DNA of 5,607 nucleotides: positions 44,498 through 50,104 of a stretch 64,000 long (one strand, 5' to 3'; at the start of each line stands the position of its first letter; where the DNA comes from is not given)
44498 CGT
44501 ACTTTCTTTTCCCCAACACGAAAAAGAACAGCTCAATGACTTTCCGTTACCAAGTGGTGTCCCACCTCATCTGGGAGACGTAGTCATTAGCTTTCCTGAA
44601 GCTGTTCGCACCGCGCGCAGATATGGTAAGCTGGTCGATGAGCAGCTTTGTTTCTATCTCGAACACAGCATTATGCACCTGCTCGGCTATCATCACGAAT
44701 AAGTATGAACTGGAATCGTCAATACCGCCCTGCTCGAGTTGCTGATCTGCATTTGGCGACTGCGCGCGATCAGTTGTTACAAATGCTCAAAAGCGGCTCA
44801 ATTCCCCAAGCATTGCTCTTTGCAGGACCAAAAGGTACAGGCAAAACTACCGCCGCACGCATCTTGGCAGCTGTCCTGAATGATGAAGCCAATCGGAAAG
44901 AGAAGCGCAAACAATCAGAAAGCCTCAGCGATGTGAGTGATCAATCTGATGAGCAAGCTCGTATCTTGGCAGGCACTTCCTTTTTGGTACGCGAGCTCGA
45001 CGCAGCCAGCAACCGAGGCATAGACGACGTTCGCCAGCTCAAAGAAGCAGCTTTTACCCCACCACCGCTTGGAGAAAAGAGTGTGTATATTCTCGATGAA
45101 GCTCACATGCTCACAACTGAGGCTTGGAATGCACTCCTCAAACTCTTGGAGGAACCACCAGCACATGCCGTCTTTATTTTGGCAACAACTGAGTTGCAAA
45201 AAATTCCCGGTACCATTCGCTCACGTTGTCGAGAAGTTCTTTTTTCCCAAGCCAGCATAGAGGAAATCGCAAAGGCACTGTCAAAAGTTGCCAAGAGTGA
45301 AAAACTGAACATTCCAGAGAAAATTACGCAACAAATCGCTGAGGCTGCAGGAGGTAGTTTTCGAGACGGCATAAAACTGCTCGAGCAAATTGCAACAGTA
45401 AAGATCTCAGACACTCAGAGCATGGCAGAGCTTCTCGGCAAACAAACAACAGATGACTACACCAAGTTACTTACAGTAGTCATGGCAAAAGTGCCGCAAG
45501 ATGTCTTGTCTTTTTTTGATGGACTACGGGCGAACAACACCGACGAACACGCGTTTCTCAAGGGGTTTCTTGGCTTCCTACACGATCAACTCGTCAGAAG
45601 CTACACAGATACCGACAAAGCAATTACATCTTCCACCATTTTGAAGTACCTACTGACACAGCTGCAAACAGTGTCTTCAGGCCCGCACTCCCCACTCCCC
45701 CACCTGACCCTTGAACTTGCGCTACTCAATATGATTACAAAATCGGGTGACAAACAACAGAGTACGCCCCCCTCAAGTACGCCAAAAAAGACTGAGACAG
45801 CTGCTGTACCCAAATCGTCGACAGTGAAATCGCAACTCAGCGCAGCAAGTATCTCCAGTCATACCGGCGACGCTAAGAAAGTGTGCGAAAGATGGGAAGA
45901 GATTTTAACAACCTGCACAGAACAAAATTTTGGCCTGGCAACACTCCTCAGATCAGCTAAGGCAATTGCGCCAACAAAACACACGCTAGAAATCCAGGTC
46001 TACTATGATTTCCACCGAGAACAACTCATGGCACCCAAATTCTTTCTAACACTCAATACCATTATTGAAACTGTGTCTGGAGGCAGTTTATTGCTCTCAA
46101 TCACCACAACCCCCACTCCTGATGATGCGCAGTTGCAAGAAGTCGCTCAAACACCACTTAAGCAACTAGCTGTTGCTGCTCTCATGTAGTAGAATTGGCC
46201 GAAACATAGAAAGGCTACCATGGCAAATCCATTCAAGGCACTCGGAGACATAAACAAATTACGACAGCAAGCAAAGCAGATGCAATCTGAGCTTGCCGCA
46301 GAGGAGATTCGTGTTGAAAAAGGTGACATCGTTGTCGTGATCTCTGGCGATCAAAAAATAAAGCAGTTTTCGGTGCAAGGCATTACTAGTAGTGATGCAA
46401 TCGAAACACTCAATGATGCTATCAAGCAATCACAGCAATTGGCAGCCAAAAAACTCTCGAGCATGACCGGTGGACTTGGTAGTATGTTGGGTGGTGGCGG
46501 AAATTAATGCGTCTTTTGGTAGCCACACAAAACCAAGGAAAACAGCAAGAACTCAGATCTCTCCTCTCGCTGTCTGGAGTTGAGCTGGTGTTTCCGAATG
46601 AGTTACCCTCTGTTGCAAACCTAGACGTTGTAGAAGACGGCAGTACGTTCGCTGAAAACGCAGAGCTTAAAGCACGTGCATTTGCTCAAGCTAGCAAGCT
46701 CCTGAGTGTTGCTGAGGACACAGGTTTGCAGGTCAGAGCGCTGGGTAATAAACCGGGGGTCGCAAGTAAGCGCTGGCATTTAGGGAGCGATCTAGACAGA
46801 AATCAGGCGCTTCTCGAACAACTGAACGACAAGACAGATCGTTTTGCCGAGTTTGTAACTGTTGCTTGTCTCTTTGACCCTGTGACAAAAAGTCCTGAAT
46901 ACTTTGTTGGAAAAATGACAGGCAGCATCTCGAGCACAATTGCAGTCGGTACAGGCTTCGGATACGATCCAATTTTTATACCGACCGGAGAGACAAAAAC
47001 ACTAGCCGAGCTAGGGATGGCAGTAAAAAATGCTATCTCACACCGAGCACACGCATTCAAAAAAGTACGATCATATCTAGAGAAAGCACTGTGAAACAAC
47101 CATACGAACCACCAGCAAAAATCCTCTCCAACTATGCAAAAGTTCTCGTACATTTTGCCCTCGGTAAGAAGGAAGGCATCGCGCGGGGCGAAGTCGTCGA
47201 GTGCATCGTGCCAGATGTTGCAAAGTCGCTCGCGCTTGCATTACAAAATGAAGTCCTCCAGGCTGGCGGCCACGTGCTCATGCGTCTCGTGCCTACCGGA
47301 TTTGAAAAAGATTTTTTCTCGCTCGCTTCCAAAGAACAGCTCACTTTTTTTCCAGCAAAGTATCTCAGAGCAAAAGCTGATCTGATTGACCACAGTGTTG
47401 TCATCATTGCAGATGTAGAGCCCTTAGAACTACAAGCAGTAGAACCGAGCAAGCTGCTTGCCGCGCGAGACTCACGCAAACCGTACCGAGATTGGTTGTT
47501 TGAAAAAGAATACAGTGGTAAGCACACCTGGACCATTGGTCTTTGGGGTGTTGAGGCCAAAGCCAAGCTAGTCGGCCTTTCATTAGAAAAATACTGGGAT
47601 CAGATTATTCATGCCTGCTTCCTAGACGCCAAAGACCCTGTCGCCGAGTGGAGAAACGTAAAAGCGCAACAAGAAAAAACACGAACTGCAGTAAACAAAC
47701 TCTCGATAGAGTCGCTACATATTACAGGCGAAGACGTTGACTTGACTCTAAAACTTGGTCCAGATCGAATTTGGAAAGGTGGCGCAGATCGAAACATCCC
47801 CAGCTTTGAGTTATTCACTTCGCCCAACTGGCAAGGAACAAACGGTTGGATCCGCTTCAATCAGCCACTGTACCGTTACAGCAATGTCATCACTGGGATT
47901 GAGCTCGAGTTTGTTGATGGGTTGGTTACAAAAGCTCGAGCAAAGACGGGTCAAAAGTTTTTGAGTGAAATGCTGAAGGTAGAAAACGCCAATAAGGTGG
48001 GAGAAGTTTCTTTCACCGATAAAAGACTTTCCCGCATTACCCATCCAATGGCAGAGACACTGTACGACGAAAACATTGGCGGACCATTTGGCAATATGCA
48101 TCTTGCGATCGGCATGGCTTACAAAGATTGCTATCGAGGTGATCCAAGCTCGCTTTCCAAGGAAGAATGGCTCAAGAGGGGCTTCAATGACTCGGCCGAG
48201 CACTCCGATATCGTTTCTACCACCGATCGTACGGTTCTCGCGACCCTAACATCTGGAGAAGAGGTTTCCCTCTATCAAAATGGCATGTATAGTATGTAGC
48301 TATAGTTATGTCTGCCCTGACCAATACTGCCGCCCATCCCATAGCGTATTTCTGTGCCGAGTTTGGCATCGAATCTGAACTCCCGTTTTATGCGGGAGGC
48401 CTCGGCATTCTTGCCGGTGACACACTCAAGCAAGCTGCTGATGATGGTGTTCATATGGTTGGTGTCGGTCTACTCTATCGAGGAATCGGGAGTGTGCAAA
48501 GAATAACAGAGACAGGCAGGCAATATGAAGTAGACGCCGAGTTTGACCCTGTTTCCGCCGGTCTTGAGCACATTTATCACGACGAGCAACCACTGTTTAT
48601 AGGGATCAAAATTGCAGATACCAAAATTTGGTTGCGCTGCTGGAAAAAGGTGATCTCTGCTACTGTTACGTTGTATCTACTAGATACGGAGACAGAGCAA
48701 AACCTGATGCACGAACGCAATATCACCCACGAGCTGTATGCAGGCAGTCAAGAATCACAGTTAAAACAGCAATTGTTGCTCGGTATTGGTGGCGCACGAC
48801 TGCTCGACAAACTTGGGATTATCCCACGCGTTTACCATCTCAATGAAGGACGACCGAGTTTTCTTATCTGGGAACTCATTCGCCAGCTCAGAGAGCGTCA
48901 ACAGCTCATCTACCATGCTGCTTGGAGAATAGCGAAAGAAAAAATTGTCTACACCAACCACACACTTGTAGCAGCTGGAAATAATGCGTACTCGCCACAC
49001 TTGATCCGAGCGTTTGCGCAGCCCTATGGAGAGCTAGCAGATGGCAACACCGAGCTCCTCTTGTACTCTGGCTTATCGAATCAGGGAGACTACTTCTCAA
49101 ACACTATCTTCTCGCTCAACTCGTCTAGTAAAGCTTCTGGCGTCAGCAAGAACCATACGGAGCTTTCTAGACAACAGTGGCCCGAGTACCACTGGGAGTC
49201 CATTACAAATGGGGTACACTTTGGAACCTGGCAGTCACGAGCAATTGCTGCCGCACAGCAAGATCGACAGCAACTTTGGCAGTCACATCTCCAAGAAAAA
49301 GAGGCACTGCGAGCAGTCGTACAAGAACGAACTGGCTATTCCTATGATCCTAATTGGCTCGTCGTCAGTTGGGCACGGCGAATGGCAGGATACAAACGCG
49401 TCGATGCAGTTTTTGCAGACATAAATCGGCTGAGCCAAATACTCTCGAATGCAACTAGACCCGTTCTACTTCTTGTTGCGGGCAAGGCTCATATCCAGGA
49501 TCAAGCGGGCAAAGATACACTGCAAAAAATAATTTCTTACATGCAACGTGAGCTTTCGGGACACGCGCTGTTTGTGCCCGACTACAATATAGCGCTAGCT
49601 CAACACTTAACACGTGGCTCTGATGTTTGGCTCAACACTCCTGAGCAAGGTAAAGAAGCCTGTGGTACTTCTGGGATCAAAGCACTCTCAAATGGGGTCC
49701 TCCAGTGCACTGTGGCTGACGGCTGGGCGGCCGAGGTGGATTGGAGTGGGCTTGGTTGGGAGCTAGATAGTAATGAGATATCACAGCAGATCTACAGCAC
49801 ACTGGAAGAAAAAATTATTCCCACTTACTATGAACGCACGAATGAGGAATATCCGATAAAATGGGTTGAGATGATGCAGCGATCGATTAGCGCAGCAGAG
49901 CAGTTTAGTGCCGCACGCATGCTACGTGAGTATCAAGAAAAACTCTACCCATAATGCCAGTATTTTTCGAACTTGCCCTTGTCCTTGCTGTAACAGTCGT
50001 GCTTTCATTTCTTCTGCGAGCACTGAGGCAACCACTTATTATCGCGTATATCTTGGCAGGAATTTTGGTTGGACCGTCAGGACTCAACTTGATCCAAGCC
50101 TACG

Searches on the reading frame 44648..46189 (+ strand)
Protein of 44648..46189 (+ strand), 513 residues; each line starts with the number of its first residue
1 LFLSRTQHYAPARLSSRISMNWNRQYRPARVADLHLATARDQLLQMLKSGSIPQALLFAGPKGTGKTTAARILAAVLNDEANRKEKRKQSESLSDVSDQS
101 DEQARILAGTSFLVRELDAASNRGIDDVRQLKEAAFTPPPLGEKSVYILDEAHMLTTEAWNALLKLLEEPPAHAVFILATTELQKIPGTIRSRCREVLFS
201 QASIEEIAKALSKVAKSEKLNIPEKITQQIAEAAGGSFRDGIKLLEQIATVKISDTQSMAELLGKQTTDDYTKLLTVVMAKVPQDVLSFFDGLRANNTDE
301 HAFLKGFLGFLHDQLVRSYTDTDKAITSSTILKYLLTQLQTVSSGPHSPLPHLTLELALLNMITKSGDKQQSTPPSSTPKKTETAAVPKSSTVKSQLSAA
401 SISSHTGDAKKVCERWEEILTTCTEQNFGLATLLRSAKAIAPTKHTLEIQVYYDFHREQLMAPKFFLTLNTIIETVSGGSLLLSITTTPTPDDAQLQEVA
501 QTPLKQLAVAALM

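Call 8: search_protein_families(library=pfam, proteins=[window:44648-46189:+], max_evalue=0.01)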
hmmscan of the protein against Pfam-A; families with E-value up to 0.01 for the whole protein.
window:44648-46189:+ (513 aa): 14 families
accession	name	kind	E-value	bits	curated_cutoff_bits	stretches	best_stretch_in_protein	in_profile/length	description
PF13177.12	DNA_pol3_delta2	-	5.5e-31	108.2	27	1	41-201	7-159/161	DNA polymerase III, delta subunit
PF00004.35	AAA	-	2.3e-11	44.7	21.2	1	56-199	1-128/131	ATPase family associated with various cellular activities (AAA)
PF13401.12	AAA_22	-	4.3e-08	34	27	1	55-183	7-126/130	AAA domain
PF13604.12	AAA_30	-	1.3e-07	32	27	1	55-177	20-122/191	AAA domain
PF22608.2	DNAX_ATPase_lid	-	1.5e-06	28.3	27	1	207-247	2-42/49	DNA polymerase III clamp loader subunit, ATPase lid domain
PF07728.20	AAA_5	-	2.2e-06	28.2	22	1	56-170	2-93/139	AAA domain (dynein-related subfamily)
PF21960.2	RCF1-5-like_lid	-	2.8e-05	24.4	27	1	210-249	2-42/43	RCF1/5-like, AAA+ ATPase lid domain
PF13191.12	AAA_16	-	3.1e-05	25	32.6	1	41-176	10-165/167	AAA ATPase domain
PF06068.19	TIP49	-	0.00015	21.5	23.8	0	39-78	35-75/347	TIP49 P-loop domain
PF03215.21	Rad17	-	0.0014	19.1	23.8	1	21-80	8-72/186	Rad17 P-loop domain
PF25361.1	AAA_lid_RFC1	-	0.0016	18.3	34.9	1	205-248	2-45/59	RFC1-like, AAA+ ATPase lid domain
PF13173.12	AAA_14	-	0.0049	17.3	27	0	54-178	3-95/129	AAA domain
PF13245.12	AAA_19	-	0.0076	16.9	25.1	0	55-172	14-118/134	AAA domain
PF04851.21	ResIII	-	0.0082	16.5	22.5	0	120-168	99-151/164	Type III restriction enzyme, res subunit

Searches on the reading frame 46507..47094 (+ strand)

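Call 8: search_protein_families(library=pfam, proteins=[window:46507-47094:+], max_evalue=0.01)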
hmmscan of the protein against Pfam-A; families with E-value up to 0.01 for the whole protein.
window:46507-47094:+ (195 aa): 1 family
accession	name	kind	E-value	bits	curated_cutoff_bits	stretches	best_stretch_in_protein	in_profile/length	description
PF01725.21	Ham1p_like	-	3.7e-51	174.1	22.5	1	3-189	1-185/186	Ham1 family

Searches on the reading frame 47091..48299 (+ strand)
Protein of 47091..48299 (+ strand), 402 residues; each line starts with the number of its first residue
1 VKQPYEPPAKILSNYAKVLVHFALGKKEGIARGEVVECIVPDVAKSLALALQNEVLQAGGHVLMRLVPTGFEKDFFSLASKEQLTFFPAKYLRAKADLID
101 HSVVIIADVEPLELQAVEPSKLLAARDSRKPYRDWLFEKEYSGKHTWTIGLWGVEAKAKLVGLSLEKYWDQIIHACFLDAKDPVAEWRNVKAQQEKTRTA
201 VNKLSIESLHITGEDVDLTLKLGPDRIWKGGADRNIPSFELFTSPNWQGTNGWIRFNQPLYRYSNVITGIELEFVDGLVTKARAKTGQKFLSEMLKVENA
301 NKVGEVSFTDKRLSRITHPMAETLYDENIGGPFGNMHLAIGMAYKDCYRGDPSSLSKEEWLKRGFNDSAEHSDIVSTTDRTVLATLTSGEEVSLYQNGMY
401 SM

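Call 8: search_protein_families(library=pfam, proteins=[window:47091-48299:+], max_evalue=0.01)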
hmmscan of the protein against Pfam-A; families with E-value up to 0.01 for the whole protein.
window:47091-48299:+ (402 aa): 1 family
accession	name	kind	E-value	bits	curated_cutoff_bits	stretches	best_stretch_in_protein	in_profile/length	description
PF02073.20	Peptidase_M29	-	2.2e-84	284.1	27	1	11-400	4-406/406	Thermophilic metalloprotease (M29)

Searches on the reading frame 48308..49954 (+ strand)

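Call 8: search_protein_families(library=pfam, proteins=[window:48308-49954:+], max_evalue=0.01)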
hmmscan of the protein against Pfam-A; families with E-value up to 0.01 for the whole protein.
window:48308-49954:+ (548 aa): 1 family
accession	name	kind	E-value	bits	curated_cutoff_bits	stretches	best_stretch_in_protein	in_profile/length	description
PF00343.26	Phosphorylase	-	5.2e-26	91.6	27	2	315-477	411-584/713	Carbohydrate phosphorylase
